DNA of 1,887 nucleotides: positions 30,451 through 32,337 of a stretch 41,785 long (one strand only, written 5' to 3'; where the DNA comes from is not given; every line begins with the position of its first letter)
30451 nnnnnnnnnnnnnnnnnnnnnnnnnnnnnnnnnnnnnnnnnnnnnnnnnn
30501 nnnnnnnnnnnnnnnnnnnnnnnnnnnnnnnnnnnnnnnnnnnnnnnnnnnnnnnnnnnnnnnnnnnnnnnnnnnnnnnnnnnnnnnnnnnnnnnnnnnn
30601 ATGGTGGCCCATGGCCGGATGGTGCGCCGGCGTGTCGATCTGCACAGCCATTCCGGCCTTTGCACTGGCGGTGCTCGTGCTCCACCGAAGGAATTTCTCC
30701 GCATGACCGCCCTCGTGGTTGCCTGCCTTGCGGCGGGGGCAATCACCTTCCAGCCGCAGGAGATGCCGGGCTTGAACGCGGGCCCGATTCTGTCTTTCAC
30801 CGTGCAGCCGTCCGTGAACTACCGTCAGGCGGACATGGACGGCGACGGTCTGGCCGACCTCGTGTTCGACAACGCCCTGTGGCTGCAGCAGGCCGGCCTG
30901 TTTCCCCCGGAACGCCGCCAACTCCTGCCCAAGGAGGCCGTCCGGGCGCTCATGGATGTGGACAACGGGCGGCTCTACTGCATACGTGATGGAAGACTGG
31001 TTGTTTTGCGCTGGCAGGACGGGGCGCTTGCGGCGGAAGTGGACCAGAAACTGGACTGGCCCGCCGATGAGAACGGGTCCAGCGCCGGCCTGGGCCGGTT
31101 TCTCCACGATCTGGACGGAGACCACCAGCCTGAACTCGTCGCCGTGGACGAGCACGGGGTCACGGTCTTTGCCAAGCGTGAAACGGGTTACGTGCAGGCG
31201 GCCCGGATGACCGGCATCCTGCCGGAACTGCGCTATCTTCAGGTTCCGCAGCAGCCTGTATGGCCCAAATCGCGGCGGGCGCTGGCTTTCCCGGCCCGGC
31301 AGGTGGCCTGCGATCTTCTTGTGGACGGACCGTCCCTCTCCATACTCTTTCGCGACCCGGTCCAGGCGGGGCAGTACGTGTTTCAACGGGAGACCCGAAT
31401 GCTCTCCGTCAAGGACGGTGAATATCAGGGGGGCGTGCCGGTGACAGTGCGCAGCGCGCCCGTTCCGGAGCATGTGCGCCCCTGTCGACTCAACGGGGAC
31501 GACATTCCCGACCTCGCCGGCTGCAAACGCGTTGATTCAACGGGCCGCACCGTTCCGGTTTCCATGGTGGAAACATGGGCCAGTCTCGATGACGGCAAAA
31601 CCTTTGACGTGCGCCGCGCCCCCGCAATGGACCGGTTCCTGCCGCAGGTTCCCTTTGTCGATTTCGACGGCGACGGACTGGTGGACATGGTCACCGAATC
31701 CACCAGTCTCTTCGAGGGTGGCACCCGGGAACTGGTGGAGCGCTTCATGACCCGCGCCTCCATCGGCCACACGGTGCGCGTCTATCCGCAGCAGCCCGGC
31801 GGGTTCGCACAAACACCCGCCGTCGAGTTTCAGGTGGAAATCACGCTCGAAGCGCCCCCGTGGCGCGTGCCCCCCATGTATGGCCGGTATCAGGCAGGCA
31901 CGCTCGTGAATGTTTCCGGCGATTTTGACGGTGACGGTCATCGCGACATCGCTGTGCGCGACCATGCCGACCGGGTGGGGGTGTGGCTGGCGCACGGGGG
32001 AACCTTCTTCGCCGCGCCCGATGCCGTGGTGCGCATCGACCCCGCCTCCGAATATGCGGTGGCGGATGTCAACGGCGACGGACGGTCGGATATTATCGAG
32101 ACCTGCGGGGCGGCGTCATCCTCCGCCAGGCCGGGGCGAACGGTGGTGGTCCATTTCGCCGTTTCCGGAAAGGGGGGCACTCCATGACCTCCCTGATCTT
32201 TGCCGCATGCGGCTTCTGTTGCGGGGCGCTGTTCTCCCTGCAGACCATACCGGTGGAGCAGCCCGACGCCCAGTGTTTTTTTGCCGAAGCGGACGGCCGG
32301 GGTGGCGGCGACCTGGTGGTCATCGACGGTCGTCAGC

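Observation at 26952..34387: Uncharacterised cluster: B12-radical SAM enzyme divergent from an ABC-2 exporter, two FG-GAP propeller proteins and an anchored sHSP, abutting the PASTA giant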

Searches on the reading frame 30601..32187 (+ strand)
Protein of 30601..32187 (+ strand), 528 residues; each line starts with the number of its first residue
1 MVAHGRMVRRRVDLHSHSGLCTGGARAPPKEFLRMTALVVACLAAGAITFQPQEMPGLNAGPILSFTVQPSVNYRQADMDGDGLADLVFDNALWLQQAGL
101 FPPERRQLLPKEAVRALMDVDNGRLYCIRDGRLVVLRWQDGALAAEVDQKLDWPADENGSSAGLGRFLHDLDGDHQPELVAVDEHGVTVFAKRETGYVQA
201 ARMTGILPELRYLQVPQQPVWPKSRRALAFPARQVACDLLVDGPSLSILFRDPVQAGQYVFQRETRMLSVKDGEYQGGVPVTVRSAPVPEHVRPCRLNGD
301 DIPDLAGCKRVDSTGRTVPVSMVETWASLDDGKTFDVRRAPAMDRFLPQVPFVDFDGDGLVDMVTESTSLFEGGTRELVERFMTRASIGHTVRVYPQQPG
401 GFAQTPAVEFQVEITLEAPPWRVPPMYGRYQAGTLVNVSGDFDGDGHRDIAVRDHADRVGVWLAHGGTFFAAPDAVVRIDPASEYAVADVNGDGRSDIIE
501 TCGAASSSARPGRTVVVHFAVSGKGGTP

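Call 5: search_protein_families(library=pfam, proteins=[window:30601-32187:+], max_evalue=0.01)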
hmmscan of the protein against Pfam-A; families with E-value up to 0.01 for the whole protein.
window:30601-32187:+ (528 aa): 3 families
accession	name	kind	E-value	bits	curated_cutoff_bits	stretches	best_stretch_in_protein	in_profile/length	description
PF13517.12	FG-GAP_3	-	1.2e-17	64.7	26.9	1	441-499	1-60/61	FG-GAP-like repeat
PF01839.29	FG-GAP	-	5.3e-08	33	22.1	0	439-452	7-20/37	FG-GAP repeat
PF12256.14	TcdB_toxin_midN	-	3.5e-06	26.9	24.8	0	67-89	23-45/181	Insecticide toxin TcdB middle/N-terminal region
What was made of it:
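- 30703..32187 (+): FG-GAP protein 1 (FG1), 494 aa: an uncharged hydrophobic N-terminus (residues 2-16) followed by an all-beta FG-GAP repeat domain with at least six DxDxDG-type loops. Cys203 and Cys261 are nearly invariant. Pfam FG-GAP_3 E 1.2e-17 (call 5).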

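Call 6: search_protein_families(library=ncbifam, proteins=[window:30601-32187:+], max_evalue=0.01)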
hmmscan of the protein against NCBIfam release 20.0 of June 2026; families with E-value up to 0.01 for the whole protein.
window:30601-32187:+ (528 aa): 0 families

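Call 11: find_homologous_proteins(query=window:30703-32187:+, max_evalue=0.001)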
Query window:30703-32187:+ (494 aa): 332 proteins with E <= 0.001 among 8000 candidates; the best 120 are listed.
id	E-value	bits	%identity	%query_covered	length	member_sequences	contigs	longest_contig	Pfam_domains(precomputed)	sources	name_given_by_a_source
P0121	0.0e+0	1132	100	100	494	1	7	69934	PF01839.30,PF12256.15,PF13517.13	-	-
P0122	1.7e-272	923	81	99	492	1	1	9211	PF01839.30,PF12256.15,PF13517.13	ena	-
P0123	2.3e-264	896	79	100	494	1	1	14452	PF01839.30,PF13517.13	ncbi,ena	-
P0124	4.4e-264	895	78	100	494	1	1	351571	PF01839.30,PF12256.15,PF13517.13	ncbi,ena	-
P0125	1.5e-256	870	78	100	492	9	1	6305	PF01839.30,PF12256.15,PF13517.13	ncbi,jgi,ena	jgi:hypothetical protein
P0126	3.9e-254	862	76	100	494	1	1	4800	PF01839.30,PF13517.13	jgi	jgi:hypothetical protein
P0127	1.1e-247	841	75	100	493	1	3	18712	PF01839.30,PF13517.13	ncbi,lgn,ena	-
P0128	1.1e-242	824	72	100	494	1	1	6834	PF01839.30,PF12256.15,PF13517.13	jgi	-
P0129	3.3e-201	688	62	100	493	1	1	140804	PF01839.30,PF13517.13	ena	-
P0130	1.8e-164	566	88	58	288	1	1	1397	PF01839.30,PF13517.13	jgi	-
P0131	4.9e-135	469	47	96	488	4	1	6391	PF01839.30,PF12256.15,PF13517.13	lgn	-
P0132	1.1e-132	461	46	94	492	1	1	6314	PF01839.30,PF12256.15,PF13517.13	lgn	-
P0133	4.3e-114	400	43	98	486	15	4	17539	PF01839.30,PF13517.13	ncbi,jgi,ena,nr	ncbi:MAG TPA: VCBS repeat-containing protein [Candidatus Hydrogenedentes bacterium]|nr:VCBS repeat-c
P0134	9.0e-114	399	44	94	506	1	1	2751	PF01839.30,PF12256.15,PF13517.13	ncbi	-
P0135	2.1e-113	398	42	98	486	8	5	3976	PF01839.30,PF12256.15,PF13517.13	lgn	-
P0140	1.9e-100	355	42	94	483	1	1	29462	PF01839.30,PF13517.13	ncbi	-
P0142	6.1e-95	337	41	93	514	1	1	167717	PF01839.30,PF12256.15,PF13517.13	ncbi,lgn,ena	-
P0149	6.4e-88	314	38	94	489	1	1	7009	PF01839.30,PF12256.15,PF13517.13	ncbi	-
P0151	6.7e-80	287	36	96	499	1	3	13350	PF01839.30,PF13517.13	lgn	-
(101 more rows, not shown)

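Call 12: find_encoding_contigs(protein=P0124, flank=10000, max_places=2)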
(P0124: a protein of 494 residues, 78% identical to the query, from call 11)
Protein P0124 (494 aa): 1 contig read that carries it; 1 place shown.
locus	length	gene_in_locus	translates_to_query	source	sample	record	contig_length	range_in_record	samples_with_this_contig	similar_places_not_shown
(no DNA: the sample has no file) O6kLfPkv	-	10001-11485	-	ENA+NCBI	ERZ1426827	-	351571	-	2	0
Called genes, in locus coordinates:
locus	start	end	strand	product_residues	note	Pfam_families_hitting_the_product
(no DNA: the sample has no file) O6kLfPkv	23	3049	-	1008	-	PF07719:TPR_2 (faint), PF13428:TPR_14 (faint), PF13414:TPR_11 (faint), PF00515:TPR_1 (faint)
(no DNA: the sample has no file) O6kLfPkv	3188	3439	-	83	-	-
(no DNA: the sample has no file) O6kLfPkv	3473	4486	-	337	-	PF01075:Glyco_transf_9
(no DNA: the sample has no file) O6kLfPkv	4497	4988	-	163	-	-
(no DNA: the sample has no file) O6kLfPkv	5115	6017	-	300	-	-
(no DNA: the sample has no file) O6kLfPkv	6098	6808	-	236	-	-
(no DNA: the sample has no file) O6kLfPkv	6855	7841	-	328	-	PF01073:3Beta_HSD, PF01370:Epimerase, PF04321:RmlD_sub_bind, PF13460:NAD_binding_10, PF16363:GDP_Man_Dehyd (weak), PF07993:NAD_binding_4 (weak)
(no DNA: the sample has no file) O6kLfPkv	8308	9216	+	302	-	PF00005:ABC_tran, PF13304:AAA_21 (faint)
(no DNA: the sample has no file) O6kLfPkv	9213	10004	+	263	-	PF12730:ABC2_membrane_4, PF12679:ABC2_membrane_2, PF10920:DUF2705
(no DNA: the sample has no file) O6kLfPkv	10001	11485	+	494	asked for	PF12256:TcdB_toxin_midN (faint), PF01839:FG-GAP (faint), PF13517:FG-GAP_3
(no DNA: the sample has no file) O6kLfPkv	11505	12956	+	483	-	PF13517:FG-GAP_3 (faint), PF01839:FG-GAP (faint)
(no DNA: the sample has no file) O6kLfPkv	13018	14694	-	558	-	PF00497:SBP_bac_3, PF00528:BPD_transp_1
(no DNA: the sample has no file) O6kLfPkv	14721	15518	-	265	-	PF02463:SMC_N, PF00005:ABC_tran, PF13304:AAA_21 (weak)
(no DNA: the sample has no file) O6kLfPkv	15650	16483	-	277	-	PF01261:AP_endonuc_2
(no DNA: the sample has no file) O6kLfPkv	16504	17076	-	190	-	PF01209:Ubie_methyltran (weak), PF05175:MTS (weak), PF13649:Methyltransf_25, PF13847:Methyltransf_31, PF08241:Methyltransf_11, PF08242:Methyltransf_12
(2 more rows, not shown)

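Call 13: find_encoding_contigs(protein=P0129, flank=10000, max_places=2)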
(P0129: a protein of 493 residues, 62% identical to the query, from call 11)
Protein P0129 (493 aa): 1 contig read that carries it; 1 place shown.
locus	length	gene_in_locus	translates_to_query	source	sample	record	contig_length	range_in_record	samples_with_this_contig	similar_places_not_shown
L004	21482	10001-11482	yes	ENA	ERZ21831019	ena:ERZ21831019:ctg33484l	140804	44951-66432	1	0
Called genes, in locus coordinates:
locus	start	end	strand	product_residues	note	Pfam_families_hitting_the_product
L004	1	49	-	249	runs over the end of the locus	-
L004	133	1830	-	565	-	PF00920:ILVD_EDD_N, PF24877:ILV_EDD_C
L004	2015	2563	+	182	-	-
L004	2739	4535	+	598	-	PF00474:SSF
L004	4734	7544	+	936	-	PF08126:Propeptide_C25, PF01364:Peptidase_C25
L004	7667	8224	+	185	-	-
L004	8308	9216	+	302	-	PF00005:ABC_tran, PF13304:AAA_21 (weak)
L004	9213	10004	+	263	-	PF12679:ABC2_membrane_2, PF12730:ABC2_membrane_4 (weak), PF10920:DUF2705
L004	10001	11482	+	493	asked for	PF01839:FG-GAP (faint), PF13517:FG-GAP_3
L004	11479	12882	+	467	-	PF13517:FG-GAP_3 (faint), PF01839:FG-GAP (faint)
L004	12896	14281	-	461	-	PF00884:Sulfatase, PF01663:Phosphodiest (weak), PF16347:SGSH_C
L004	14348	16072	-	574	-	PF00497:SBP_bac_3, PF00528:BPD_transp_1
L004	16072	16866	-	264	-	PF02463:SMC_N (weak), PF00005:ABC_tran, PF13304:AAA_21 (weak)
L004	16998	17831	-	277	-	PF01261:AP_endonuc_2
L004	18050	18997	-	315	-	PF08240:ADH_N, PF16912:Glu_dehyd_C, PF00107:ADH_zinc_N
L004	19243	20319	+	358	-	PF02445:NadA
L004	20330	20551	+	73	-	-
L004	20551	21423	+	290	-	-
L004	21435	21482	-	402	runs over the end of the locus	PF09865:DUF2092, PF00578:AhpC-TSA, PF08534:Redoxin, PF00085:Thioredoxin, PF13098:Thioredoxin_2 (weak), PF13905:Thioredoxin_8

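Call 14: find_encoding_contigs(protein=P0142, flank=10000, max_places=2)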
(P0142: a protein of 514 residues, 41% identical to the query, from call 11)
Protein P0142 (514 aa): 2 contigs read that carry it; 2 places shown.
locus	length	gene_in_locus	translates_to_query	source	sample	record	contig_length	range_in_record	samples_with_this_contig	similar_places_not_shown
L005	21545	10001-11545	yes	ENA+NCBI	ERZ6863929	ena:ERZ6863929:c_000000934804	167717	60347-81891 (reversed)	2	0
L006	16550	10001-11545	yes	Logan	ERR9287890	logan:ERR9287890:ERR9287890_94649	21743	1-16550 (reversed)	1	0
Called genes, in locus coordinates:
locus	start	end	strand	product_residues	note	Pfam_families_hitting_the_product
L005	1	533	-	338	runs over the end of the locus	PF01370:Epimerase, PF04321:RmlD_sub_bind, PF05368:NmrA (weak), PF16363:GDP_Man_Dehyd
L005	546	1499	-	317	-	PF01073:3Beta_HSD, PF01370:Epimerase, PF02719:Polysacc_synt_2, PF04321:RmlD_sub_bind, PF07993:NAD_binding_4 (weak), PF16363:GDP_Man_Dehyd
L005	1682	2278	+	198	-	PF18955:DUF5698, PF10035:DUF2179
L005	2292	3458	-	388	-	PF13472:Lipase_GDSL_2 (faint)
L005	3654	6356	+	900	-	PF02629:CoA_binding, PF13380:CoA_binding_2, PF13607:Succ_CoA_lig, PF19045:Ligase_CoA_2, PF13549:ATP-grasp_5, PF13302:Acetyltransf_3, PF00583:Acetyltransf_1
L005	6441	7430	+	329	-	PF00248:Aldo_ket_red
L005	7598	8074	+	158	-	-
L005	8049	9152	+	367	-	PF00005:ABC_tran, PF13304:AAA_21 (faint)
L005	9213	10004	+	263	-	PF12730:ABC2_membrane_4, PF12679:ABC2_membrane_2, PF10920:DUF2705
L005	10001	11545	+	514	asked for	PF12256:TcdB_toxin_midN (faint), PF13517:FG-GAP_3 (faint), PF01839:FG-GAP (faint)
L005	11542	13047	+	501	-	PF13517:FG-GAP_3 (faint), PF15907:Itfg2 (faint)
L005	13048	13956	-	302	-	PF13424:TPR_12 (faint)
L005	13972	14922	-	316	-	PF00056:Ldh_1_N, PF02866:Ldh_1_C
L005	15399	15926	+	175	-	PF00466:Ribosomal_L10, PF27436:RL10_C (weak)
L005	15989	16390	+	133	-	PF16320:Ribosomal_L12_N, PF00542:Ribosomal_L12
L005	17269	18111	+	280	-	PF04024:PspC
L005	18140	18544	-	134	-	PF03334:PhaG_MnhG_YufB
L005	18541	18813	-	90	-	PF04066:MrpF_PhaF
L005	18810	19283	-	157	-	PF01899:MNHE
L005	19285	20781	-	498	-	PF00361:Proton_antipo_M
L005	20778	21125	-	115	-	PF00420:Oxidored_q2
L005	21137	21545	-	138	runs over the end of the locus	PF04039:MnhB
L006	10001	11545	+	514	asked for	PF12256:TcdB_toxin_midN (faint), PF13517:FG-GAP_3 (faint), PF01839:FG-GAP (faint)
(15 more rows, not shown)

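Call 17: find_related_loci(query=A1, collection=genome_contigs, flank=10000)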
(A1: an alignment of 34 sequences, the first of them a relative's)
Query A1 (494 aa) in genome_contigs; peptide patterns used: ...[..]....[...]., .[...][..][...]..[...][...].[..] (x = any residue, [..] = any of these).
600 stretches matched a pattern (row limit reached: there are more); 76 encode a relative of the query (tblastn E <= 1e-3); 76 distinct loci.
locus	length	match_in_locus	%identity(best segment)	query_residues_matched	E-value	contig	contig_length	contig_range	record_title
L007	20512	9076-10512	31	12-465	7e-64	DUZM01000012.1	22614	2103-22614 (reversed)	MAG TPA_asm: Candidatus Hydrogenedentota bacterium isolate MAG_17963_hgd_111 Ga0180437_10003664, whole genome shotgun se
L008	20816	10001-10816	25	136-465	1e-8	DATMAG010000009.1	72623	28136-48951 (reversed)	MAG TPA_asm: Blastocatellia bacterium isolate SMAG_U13319 k141_239545, whole genome shotgun sequence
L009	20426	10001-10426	29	318-465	1e-8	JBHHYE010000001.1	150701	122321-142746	MAG: Acidobacteriota bacterium isolate Maj_2_bin.8 NODE_3_length_150701_cov_14.940158, whole genome shotgun sequence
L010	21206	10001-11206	25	38-469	3e-8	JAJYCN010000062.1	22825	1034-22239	MAG: Acidobacteria bacterium isolate BP9.bin4 NODE_3979_length_22825_cov_1.372896, whole genome shotgun sequence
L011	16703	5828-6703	27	224-483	3e-8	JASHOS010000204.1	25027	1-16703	MAG: Terriglobia bacterium isolate JOPF029 JOPF_N10C_contig_123625, whole genome shotgun sequence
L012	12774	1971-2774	25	136-469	3e-8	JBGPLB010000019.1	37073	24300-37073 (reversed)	MAG: Candidatus Acidiferrum sp. isolate OBJ_0618_7090110_272 k141_3389214_length_37073_cov_29.0368, whole genome shotgun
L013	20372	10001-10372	49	395-466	5e-8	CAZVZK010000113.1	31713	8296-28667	MAG TPA_asm: uncultured Alcaligenaceae bacterium isolate SRP287051_co2_85 genome assembly, contig: NODE_2959_length_3171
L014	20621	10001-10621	26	224-464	7e-8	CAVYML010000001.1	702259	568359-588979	MAG: Ignavibacteriota bacterium isolate MFD01231.bin.1.4 genome assembly, contig: contig_12068, whole genome shotgun seq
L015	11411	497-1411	37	320-479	6e-8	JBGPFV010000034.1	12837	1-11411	MAG: Terriglobia bacterium isolate OBJ_0618_7090110_59 k141_5316123_length_12837_cov_91.7795, whole genome shotgun seque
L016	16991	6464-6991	39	381-467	1e-7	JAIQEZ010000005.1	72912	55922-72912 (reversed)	MAG: Terriglobia bacterium isolate SRVP_9 SR-VP_26_10_2019_B_40cm_scaffold_419, whole genome shotgun sequence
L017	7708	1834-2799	28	312-467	1e-7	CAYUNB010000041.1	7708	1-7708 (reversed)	MAG TPA_asm: uncultured Candidatus Saccharibacteria bacterium isolate binchicken_co185_274 genome assembly, contig: NODE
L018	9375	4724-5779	25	50-467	3e-7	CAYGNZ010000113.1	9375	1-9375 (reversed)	MAG TPA_asm: uncultured Bdellovibrionales bacterium isolate ERP116193_co2_434 genome assembly, contig: NODE_17511_length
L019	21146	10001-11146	34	233-479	4e-7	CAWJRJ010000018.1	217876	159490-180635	MAG: Nitrospirota bacterium isolate MFD01299.bin.2.118 genome assembly, contig: contig_36784, whole genome shotgun seque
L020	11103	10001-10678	27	248-469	7e-7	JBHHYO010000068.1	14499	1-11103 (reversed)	MAG: Nitrospinales bacterium isolate Maj_2_bin.45 NODE_2203_length_14499_cov_12.742592, whole genome shotgun sequence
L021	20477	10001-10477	26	272-469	7e-7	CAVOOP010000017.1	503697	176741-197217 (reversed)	MAG: uncultured Acidobacteriota bacterium isolate MFD00082.bin.2.1 genome assembly, contig: contig_19829, whole genome s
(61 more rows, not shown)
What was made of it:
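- Tried and rejected: The genome_contigs scan seeded with the FG1 alignment (call 17) picked generic FG-GAP motifs.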

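Call 19: find_encoding_contigs(protein=P0133, flank=10000, max_places=2)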
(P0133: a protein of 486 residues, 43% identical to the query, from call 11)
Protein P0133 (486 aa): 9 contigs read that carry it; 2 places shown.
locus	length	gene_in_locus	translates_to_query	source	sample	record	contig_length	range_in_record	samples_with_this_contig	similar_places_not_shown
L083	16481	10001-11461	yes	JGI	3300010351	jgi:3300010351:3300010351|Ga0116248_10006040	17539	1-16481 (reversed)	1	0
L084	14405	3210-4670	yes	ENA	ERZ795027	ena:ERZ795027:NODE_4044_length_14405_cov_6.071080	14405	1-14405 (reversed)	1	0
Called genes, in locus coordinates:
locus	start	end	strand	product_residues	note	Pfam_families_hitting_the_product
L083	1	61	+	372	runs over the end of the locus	?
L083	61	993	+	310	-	PF00722:Glyco_hydro_16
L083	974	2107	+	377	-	PF03193:RsgA_GTPase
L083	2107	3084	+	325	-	PF01699:Na_Ca_ex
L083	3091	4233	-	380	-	PF00437:T2SSE, PF13401:AAA_22 (faint)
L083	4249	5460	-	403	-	PF01041:DegT_DnrJ_EryC1, PF01053:Cys_Met_Meta_PP (weak)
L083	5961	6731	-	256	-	-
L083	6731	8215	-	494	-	PF00884:Sulfatase, PF01663:Phosphodiest (faint), PF16347:SGSH_C (faint)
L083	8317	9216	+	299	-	PF00005:ABC_tran, PF13304:AAA_21 (faint)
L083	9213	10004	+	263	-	PF12679:ABC2_membrane_2, PF12730:ABC2_membrane_4, PF10920:DUF2705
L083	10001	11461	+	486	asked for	PF01839:FG-GAP (faint), PF13517:FG-GAP_3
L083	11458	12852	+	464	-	PF13517:FG-GAP_3 (faint), PF01839:FG-GAP (faint)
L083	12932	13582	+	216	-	PF06971:Put_DNA-bind_N, PF02629:CoA_binding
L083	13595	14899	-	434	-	PF02449:Glyco_hydro_42 (faint), PF01229:Glyco_hydro_39 (weak)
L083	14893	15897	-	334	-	-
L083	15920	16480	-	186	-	?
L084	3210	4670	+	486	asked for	PF01839:FG-GAP (faint), PF13517:FG-GAP_3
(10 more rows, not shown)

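Call 20: find_encoding_contigs(protein=P0140, flank=10000, max_places=1)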
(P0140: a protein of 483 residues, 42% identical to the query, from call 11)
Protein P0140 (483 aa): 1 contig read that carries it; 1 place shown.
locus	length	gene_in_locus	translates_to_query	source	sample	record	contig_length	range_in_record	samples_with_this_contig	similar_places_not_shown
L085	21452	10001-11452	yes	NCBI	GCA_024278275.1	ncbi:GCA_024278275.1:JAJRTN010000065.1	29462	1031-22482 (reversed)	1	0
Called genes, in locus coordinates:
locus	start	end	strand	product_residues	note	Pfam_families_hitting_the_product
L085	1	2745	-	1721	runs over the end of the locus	PF00270:DEAD, PF04851:ResIII (faint), PF00271:Helicase_C, PF00580:UvrD-helicase, PF13245:AAA_19, PF00580:UvrD-helicase, PF13361:UvrD_C, PF13538:UvrD_C_2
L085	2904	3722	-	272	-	PF14256:YwiC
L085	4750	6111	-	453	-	PF07690:MFS_1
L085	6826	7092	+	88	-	PF01455:HupF_HypC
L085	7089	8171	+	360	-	PF01924:HypD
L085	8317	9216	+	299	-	PF00005:ABC_tran, PF13304:AAA_21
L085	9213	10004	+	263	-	PF12679:ABC2_membrane_2, PF12730:ABC2_membrane_4, PF10920:DUF2705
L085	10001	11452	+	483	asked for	PF01839:FG-GAP (faint), PF13517:FG-GAP_3 (weak)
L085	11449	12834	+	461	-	PF13517:FG-GAP_3 (faint), PF01839:FG-GAP (faint)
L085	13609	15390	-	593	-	PF02837:Glyco_hydro_2_N, PF22666:Glyco_hydro_2_N2 (weak), PF00703:Glyco_hydro_2 (weak), PF02836:Glyco_hydro_2_C (faint)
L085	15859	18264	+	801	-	PF13641:Glyco_tranf_2_3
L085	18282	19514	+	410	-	PF13439:Glyco_transf_4, PF13579:Glyco_trans_4_4, PF20706:GT4-conflict, PF00534:Glycos_transf_1, PF13692:Glyco_trans_1_4, PF13524:Glyco_trans_1_2 (weak)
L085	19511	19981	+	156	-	-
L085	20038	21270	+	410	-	PF13439:Glyco_transf_4 (faint), PF13579:Glyco_trans_4_4 (weak), PF13692:Glyco_trans_1_4, PF13524:Glyco_trans_1_2, PF00534:Glycos_transf_1, PF20706:GT4-conflict (weak)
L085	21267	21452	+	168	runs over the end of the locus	-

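Call 21: find_encoding_contigs(protein=P0151, flank=10000, max_places=1)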
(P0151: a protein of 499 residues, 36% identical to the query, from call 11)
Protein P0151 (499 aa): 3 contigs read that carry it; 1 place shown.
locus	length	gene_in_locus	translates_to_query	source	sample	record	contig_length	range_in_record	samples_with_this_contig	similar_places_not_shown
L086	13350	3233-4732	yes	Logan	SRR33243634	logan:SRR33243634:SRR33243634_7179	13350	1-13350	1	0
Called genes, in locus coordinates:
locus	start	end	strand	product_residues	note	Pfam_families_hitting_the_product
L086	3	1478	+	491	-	?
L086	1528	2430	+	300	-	PF00005:ABC_tran, PF13304:AAA_21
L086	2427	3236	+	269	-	PF12679:ABC2_membrane_2, PF12730:ABC2_membrane_4, PF10920:DUF2705 (weak)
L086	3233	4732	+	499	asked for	PF01839:FG-GAP (faint), PF13517:FG-GAP_3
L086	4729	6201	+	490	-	PF13517:FG-GAP_3 (faint), PF01839:FG-GAP (faint)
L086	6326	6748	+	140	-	PF08780:NTase_sub_bind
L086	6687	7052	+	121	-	PF01909:NTP_transf_2 (weak)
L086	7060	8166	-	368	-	PF04055:Radical_SAM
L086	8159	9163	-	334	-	PF00535:Glycos_transf_2, PF10111:Glyco_tranf_2_2, PF12804:NTP_transf_3 (faint), PF13506:Glyco_transf_21 (faint), PF13641:Glyco_tranf_2_3, PF13632:Glyco_trans_2_3 (weak)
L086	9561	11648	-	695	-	PF13688:Reprolysin_5, PF13582:Reprolysin_3 (weak), PF13583:Reprolysin_4 (weak)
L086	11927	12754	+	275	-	-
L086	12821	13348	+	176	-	?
